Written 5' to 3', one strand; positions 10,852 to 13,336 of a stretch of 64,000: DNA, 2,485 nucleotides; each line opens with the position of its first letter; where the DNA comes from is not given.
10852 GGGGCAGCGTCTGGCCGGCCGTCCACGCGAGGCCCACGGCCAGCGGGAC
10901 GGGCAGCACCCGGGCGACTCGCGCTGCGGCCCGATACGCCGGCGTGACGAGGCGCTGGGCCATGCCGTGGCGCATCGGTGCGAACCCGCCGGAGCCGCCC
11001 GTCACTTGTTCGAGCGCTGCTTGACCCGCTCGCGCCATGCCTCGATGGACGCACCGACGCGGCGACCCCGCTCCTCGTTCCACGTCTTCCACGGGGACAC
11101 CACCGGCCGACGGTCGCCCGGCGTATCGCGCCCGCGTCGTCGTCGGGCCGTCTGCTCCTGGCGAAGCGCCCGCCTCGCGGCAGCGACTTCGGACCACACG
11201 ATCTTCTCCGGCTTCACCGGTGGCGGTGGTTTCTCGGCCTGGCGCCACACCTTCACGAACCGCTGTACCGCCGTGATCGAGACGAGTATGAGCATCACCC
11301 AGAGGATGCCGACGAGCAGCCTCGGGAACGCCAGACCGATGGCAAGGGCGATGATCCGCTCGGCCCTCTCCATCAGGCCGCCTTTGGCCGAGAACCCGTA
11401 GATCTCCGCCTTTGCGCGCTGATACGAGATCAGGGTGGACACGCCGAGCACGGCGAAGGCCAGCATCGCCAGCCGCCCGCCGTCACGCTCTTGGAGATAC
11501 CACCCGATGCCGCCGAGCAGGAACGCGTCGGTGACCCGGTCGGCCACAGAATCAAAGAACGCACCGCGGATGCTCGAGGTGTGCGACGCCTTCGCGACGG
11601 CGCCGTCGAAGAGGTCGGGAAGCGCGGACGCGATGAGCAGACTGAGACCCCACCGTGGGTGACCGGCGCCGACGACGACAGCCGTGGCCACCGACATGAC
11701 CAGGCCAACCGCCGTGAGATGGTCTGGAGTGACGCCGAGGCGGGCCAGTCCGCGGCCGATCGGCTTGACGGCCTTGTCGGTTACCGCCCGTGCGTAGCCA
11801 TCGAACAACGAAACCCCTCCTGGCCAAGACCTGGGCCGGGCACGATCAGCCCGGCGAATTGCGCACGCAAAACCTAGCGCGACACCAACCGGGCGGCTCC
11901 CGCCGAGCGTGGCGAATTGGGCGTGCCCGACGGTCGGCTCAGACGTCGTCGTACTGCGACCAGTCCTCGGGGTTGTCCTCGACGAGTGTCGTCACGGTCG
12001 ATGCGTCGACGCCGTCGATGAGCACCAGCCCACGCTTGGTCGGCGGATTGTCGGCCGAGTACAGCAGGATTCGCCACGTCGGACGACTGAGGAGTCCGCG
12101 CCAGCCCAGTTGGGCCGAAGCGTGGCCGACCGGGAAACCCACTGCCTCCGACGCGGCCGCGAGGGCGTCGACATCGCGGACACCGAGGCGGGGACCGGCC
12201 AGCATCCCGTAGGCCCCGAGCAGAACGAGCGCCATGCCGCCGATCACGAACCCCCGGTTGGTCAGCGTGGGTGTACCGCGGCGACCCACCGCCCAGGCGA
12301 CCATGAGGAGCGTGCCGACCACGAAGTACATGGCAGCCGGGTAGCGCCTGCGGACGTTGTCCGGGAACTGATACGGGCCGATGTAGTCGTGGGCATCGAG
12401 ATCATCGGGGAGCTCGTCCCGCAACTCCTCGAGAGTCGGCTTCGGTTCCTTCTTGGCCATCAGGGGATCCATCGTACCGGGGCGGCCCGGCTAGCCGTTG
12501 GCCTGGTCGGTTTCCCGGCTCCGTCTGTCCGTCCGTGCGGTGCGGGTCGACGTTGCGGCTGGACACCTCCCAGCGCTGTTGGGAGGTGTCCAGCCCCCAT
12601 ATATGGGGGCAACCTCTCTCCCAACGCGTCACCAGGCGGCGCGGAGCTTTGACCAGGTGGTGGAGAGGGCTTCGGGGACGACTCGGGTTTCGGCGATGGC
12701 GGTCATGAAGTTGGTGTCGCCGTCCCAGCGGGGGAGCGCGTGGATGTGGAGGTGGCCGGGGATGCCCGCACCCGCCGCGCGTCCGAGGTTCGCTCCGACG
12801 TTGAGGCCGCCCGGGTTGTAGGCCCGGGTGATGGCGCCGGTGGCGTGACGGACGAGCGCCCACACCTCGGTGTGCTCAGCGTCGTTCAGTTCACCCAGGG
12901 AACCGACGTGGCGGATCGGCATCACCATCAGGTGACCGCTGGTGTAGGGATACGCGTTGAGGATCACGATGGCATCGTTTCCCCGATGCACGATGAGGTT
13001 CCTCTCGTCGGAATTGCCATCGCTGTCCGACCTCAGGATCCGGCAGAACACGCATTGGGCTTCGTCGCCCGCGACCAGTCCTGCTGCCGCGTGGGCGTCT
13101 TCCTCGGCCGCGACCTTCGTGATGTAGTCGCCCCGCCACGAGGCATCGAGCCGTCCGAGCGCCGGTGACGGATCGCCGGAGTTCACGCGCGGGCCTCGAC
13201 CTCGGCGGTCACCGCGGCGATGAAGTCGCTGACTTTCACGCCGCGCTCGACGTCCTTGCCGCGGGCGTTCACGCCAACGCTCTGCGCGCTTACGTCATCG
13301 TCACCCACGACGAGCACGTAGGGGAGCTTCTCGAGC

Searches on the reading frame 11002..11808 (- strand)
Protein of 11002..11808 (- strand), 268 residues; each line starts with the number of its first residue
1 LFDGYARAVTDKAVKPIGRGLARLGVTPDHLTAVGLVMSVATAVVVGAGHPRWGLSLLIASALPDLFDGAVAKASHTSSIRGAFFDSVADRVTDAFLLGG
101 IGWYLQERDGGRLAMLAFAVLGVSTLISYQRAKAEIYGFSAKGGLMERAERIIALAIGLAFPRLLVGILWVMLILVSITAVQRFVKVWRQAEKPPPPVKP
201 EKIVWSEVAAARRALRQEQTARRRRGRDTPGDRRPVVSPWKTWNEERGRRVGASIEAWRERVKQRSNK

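Call 59: search_protein_families(library=pfam, proteins=[window:11002-11808:-])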
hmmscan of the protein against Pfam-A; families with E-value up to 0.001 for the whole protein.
window:11002-11808:- (268 aa): 1 family
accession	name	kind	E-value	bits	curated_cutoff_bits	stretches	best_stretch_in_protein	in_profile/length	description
PF01066.26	CDP-OH_P_transf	-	1.3e-10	42.3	22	1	27-171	3-145/152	CDP-alcohol phosphatidyltransferase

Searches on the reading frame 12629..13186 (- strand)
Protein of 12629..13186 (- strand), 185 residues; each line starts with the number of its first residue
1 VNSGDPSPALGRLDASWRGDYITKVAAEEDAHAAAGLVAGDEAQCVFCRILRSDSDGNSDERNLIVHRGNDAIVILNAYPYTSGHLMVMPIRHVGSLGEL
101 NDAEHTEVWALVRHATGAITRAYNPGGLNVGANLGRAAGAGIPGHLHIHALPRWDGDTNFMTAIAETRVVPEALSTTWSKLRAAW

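Call 17: search_protein_families(library=pfam, proteins=[window:12629-13186:-])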
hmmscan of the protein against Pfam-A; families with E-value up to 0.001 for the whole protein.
window:12629-13186:- (185 aa): 3 families
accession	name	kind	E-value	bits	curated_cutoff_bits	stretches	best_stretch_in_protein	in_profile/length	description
PF01230.28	HIT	-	1.7e-10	41.9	21.5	1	65-153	8-95/98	HIT domain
PF11969.13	DcpS_C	-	6e-07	30.4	24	1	44-151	1-100/114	Scavenger mRNA decapping enzyme C-term binding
PF04677.20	CwfJ_C_1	-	0.00021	21.6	21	1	44-124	13-83/122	Protein similar to CwfJ C-terminus 1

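Call 43: find_homologous_proteins(query=window:12629-13186:-, max_evalue=1e-20)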
Query window:12629-13186:- (185 aa): 7660 proteins with E <= 1e-20 among 8000 candidates; the best 120 are listed.
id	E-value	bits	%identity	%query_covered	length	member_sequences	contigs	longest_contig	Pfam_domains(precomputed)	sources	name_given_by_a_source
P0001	2.3e-120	417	100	100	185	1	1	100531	PF11969.14,PF01230.30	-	-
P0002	1.9e-108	378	91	100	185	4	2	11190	PF11969.14,PF01230.30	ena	-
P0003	1.1e-107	376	91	98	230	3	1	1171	PF11969.14,PF01230.30,PF06689.20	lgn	-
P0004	1.5e-102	359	88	98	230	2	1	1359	PF11969.14,PF01230.30,PF06689.20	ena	-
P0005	5.4e-101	354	85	100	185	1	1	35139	PF11969.14,PF01230.30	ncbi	-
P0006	6.8e-100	350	86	99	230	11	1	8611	PF11969.14,PF01230.30,PF06689.20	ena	-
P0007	6.9e-99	347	85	98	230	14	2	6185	PF11969.14,PF01230.30,PF06689.20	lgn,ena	-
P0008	1.3e-98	346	85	98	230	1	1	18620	PF11969.14,PF01230.30,PF06689.20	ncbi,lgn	-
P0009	2.4e-98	345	83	98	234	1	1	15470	PF11969.14,PF01230.30,PF06689.20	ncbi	-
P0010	2.7e-98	345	83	98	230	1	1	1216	PF11969.14,PF01230.30,PF06689.20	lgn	-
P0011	6.7e-98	344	86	98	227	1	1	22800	PF11969.14,PF01230.30,PF06689.20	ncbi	-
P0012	6.8e-95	334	82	97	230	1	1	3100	PF11969.14,PF01230.30,PF06689.20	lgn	-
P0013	7.4e-82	292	68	98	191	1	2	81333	PF11969.14,PF01230.30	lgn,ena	-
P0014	2.5e-75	270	65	98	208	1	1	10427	PF11969.14,PF01230.30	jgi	jgi:ATP adenylyltransferase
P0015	5.0e-75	269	68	97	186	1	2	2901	PF11969.14,PF01230.30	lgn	-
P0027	2.8e-69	251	65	94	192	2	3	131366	PF11969.14,PF01230.30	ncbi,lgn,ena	-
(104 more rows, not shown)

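Call 44: find_encoding_contigs(protein=P0013, flank=2500, max_places=2)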
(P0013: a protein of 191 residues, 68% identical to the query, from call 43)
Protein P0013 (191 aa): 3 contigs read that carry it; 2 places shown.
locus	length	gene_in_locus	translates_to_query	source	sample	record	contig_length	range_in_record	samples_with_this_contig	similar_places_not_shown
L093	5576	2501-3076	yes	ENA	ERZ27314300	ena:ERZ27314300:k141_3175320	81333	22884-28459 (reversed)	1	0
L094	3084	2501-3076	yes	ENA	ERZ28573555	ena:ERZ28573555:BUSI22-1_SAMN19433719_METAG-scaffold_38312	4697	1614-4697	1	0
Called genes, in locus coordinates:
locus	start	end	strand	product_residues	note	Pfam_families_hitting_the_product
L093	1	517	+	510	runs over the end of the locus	PF09594:GT87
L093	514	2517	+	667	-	PF02824:TGS, PF07973:tRNA_SAD, PF00587:tRNA-synt_2b, PF03129:HGTP_anticodon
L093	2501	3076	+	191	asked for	PF11969:DcpS_C, PF01230:HIT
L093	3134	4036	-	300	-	PF00296:Bac_luciferase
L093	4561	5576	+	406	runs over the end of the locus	PF00989:PAS (faint), PF08448:PAS_4 (faint), PF08447:PAS_3 (weak), PF00990:GGDEF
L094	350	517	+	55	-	-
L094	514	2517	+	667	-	PF02824:TGS, PF07973:tRNA_SAD, PF00587:tRNA-synt_2b, PF03129:HGTP_anticodon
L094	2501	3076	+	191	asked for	PF11969:DcpS_C, PF01230:HIT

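Call 45: find_encoding_contigs(protein=P0027, flank=2500, max_places=2)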
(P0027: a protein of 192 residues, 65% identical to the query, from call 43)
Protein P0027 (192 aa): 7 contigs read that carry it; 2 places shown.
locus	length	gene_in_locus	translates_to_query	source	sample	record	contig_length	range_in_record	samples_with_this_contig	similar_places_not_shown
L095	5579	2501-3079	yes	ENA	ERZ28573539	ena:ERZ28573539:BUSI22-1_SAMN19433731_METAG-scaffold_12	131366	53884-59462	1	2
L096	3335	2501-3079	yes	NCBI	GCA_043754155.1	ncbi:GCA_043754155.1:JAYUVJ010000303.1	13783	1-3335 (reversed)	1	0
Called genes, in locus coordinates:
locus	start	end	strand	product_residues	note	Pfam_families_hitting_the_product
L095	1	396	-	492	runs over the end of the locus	PF09594:GT87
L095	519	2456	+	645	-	PF02824:TGS, PF07973:tRNA_SAD, PF00587:tRNA-synt_2b, PF03129:HGTP_anticodon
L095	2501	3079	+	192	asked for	PF11969:DcpS_C (weak), PF01230:HIT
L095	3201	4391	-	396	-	PF02515:CoA_transf_3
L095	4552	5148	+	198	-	-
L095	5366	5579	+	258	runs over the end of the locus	PF01066:CDP-OH_P_transf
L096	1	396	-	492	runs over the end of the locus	PF09594:GT87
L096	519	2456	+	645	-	PF02824:TGS, PF07973:tRNA_SAD, PF00587:tRNA-synt_2b, PF03129:HGTP_anticodon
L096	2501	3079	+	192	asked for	PF11969:DcpS_C (weak), PF01230:HIT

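Call 46: find_encoding_contigs(protein=P0009, flank=2500, max_places=2)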
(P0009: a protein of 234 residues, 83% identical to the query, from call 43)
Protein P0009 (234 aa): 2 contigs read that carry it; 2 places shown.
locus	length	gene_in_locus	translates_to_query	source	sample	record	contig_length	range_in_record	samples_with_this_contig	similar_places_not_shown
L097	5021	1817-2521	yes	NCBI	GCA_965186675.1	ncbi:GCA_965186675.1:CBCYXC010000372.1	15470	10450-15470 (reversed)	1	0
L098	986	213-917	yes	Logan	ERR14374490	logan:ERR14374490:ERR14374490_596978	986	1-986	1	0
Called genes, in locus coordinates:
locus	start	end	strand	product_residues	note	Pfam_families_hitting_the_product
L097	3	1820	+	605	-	?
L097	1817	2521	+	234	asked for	PF06689:zf-C4_ClpX, PF11969:DcpS_C, PF01230:HIT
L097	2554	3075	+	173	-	-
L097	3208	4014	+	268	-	PF01066:CDP-OH_P_transf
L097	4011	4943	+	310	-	PF03279:Lip_A_acyltrans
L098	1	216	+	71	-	?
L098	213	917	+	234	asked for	PF06689:zf-C4_ClpX, PF11969:DcpS_C, PF01230:HIT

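Call 51: find_encoding_contigs(protein=P0005, flank=6000, max_places=1)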
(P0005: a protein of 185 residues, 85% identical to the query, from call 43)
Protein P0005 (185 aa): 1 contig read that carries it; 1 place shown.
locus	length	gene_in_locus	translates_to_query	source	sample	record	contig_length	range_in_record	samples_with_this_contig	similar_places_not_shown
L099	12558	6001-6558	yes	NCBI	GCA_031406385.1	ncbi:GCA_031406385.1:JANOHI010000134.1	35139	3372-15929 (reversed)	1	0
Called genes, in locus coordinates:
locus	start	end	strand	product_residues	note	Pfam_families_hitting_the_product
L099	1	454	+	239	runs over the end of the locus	PF03807:F420_oxidored, PF02558:ApbA (weak)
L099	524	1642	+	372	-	PF01406:tRNA-synt_1e, PF09334:tRNA-synt_1g (faint)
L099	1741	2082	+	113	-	PF18899:DUF5655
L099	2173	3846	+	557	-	PF00916:Sulfate_transp, PF01740:STAS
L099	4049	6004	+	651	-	PF02824:TGS, PF07973:tRNA_SAD, PF00587:tRNA-synt_2b, PF03129:HGTP_anticodon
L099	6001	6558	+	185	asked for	PF11969:DcpS_C, PF01230:HIT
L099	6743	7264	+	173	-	-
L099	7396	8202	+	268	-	PF01066:CDP-OH_P_transf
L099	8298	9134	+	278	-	PF03279:Lip_A_acyltrans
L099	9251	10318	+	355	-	PF13439:Glyco_transf_4, PF13579:Glyco_trans_4_4, PF20706:GT4-conflict (faint), PF00534:Glycos_transf_1, PF13692:Glyco_trans_1_4, PF13524:Glyco_trans_1_2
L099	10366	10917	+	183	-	PF04011:LemA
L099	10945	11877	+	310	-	PF01435:Peptidase_M48, PF05569:Peptidase_M56 (faint)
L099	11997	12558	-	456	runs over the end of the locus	PF00773:RNB, PF18614:RNase_II_C_S1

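Call 52: find_encoding_contigs(protein=P0008, flank=6000, max_places=1)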
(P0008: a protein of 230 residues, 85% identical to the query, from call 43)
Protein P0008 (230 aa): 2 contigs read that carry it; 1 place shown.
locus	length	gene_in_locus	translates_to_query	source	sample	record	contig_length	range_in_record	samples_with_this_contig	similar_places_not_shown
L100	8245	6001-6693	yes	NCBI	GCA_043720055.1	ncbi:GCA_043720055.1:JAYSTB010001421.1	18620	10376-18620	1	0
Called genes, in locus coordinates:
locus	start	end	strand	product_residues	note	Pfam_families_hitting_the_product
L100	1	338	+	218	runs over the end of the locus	PF02558:ApbA (weak), PF03807:F420_oxidored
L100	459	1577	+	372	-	PF01406:tRNA-synt_1e, PF09334:tRNA-synt_1g (faint)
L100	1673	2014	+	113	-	PF18899:DUF5655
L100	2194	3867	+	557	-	PF00916:Sulfate_transp, PF01740:STAS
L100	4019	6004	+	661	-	PF02824:TGS, PF07973:tRNA_SAD, PF00587:tRNA-synt_2b, PF03129:HGTP_anticodon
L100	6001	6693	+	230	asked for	PF06689:zf-C4_ClpX, PF11969:DcpS_C (weak), PF01230:HIT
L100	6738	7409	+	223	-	-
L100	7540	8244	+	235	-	?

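Call 53: find_encoding_contigs(protein=P0011, flank=6000, max_places=1)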
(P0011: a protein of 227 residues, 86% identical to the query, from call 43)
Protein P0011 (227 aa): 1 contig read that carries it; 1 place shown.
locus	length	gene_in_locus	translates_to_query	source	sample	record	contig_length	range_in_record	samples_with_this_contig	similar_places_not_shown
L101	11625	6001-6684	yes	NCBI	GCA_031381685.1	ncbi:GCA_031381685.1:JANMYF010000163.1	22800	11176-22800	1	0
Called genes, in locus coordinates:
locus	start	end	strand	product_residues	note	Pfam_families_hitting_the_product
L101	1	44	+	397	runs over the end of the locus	PF01406:tRNA-synt_1e, PF09334:tRNA-synt_1g (faint)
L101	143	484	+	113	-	PF18899:DUF5655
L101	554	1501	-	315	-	PF00903:Glyoxalase, PF18029:Glyoxalase_6 (weak), PF22677:Ble-like_N (weak)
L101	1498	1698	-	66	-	PF08281:Sigma70_r4_2, PF04545:Sigma70_r4 (weak)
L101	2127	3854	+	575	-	PF00916:Sulfate_transp, PF01740:STAS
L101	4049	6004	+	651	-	PF02824:TGS, PF07973:tRNA_SAD, PF00587:tRNA-synt_2b, PF03129:HGTP_anticodon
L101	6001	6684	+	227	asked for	PF06689:zf-C4_ClpX, PF11969:DcpS_C, PF01230:HIT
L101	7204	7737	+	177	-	-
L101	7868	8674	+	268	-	PF01066:CDP-OH_P_transf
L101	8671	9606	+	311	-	PF03279:Lip_A_acyltrans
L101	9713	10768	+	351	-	PF13439:Glyco_transf_4, PF13579:Glyco_trans_4_4, PF20706:GT4-conflict (weak), PF00534:Glycos_transf_1, PF13692:Glyco_trans_1_4, PF13524:Glyco_trans_1_2 (weak)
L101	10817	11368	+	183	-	PF04011:LemA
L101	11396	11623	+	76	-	?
